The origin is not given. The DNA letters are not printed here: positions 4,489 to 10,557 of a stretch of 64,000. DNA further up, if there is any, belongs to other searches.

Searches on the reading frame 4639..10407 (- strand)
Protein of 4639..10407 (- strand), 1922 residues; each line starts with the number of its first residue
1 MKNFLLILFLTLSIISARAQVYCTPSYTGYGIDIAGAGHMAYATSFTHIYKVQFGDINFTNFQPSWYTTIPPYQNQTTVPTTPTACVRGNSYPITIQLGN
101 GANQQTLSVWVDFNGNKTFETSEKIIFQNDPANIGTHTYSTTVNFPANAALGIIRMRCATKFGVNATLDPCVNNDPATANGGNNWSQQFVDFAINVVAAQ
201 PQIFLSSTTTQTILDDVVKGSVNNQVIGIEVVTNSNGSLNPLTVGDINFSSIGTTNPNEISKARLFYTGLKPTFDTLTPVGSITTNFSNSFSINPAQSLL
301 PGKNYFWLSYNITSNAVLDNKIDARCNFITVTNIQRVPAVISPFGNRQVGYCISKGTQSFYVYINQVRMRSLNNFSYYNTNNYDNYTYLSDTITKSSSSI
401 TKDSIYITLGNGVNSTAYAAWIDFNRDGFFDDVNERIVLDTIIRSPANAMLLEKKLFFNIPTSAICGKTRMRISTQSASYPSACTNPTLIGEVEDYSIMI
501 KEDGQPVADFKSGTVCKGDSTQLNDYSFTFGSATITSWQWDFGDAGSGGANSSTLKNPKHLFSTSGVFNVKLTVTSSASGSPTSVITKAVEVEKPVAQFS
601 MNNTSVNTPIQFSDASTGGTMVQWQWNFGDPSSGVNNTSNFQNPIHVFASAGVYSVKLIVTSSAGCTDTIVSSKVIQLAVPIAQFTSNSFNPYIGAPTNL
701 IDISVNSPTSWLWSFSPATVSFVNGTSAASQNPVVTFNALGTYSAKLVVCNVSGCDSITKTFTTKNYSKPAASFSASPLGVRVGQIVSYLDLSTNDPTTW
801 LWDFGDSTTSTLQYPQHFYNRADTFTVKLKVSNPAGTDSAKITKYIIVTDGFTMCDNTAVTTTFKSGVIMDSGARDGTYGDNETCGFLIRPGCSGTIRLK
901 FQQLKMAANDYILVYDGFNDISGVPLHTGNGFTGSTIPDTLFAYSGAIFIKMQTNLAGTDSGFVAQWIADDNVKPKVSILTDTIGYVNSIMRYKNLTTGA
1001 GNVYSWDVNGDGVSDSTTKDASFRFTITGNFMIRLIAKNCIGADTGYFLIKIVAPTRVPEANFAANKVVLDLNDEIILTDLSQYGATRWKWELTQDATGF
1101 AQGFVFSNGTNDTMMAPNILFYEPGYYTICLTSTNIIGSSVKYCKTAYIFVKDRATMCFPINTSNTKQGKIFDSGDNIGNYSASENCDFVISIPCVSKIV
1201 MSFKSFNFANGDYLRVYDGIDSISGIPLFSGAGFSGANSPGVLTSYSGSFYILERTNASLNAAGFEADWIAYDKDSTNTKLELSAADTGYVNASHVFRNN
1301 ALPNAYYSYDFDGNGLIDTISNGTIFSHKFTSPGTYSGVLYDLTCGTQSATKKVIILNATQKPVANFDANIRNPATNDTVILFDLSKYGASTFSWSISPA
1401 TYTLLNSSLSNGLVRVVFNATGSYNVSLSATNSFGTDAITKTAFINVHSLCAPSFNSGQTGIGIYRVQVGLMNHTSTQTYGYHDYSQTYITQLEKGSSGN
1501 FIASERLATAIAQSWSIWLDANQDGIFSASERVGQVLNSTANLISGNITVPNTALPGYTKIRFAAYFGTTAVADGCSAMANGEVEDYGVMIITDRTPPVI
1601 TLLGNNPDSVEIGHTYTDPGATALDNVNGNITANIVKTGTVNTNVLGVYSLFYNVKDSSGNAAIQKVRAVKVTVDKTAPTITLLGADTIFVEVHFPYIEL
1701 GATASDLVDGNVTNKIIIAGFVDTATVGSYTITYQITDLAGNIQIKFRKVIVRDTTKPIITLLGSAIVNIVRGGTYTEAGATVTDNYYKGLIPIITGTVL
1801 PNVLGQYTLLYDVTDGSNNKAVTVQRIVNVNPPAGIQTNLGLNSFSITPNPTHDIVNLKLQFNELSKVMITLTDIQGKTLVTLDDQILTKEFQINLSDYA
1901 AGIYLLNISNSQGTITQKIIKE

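Call 49: search_protein_families(library=pfam, proteins=[window:4639-10407:-], max_evalue=0.001)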
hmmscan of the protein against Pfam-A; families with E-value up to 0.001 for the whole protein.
window:4639-10407:- (1922 aa): 7 families
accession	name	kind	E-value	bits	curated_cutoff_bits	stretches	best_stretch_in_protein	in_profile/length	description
PF18911.6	PKD_4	-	3.6e-51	171.6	27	3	594-669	3-77/85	PKD domain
PF16403.11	Bact_surface_Ig-like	-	2.1e-45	153.1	27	3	1600-1672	1-71/71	Bacterial surface protein, Ig-like domain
PF20009.4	GEVED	-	2.3e-43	147.3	24.4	3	1515-1589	2-77/78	GEVED domain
PF00801.26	PKD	-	3.4e-38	129.9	23.5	3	773-843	3-77/80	PKD domain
PF14873.11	BNR_assoc_N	-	6.8e-14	52.3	25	1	216-332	12-150/153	N-terminal domain of BNR-repeat neuraminidase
PF00431.26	CUB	-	8.3e-14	52.3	21.4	2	871-966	13-109/110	CUB domain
PF18962.6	Por_Secre_tail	-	4.9e-13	49.6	27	1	1849-1920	3-74/75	Secretion system C-terminal sorting domain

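Call 78: search_protein_families(library=ncbifam, proteins=[window:4639-10407:-], max_evalue=0.00001)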
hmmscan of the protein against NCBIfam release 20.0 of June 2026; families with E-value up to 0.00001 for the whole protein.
window:4639-10407:- (1922 aa): 1 family
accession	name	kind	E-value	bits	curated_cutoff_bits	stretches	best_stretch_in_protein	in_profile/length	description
TIGR04183.1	Por_Secre_tail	domain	1.3e-12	47.5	23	1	1847-1922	1-72/72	T9SS type A sorting domain-containing protein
